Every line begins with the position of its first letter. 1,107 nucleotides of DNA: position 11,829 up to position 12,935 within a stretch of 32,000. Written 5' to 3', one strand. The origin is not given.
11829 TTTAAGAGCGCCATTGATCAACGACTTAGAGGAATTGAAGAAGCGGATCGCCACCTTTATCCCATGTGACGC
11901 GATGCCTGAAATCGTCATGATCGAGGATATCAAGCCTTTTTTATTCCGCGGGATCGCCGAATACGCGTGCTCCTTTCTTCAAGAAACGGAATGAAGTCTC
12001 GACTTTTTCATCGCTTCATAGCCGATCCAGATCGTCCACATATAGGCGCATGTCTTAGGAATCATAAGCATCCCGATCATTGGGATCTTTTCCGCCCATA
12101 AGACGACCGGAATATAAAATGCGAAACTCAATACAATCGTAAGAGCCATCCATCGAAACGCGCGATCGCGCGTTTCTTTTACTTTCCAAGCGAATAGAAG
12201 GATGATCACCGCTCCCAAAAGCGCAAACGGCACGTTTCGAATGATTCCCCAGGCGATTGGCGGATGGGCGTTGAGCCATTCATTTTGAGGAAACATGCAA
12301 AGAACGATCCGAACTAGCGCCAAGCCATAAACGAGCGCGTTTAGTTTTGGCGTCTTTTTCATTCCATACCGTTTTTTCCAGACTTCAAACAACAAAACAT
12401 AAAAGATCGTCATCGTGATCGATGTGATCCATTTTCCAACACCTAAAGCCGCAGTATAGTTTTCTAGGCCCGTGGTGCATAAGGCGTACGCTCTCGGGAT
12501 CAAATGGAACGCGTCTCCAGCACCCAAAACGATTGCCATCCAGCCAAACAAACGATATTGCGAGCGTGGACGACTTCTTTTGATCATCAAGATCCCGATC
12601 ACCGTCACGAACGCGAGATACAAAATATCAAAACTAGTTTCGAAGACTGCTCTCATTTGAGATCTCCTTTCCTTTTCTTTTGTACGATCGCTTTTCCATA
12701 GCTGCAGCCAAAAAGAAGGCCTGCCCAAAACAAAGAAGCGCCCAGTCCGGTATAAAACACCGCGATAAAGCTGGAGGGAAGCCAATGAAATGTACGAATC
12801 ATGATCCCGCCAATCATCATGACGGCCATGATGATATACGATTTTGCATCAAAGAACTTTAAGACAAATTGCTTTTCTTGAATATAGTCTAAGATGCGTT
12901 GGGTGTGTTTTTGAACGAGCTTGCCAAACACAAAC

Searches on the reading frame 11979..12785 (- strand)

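Call 83: search_protein_families(library=pfam, proteins=[window:11979-12785:-], max_evalue=0.001)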
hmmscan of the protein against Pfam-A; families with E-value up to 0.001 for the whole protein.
window:11979-12785:- (268 aa): 1 family
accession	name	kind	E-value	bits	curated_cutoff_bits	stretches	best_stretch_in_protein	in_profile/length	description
PF07695.17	7TMR-DISM_7TM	-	0.00011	22.6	29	0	150-261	31-148/205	7TM diverse intracellular signalling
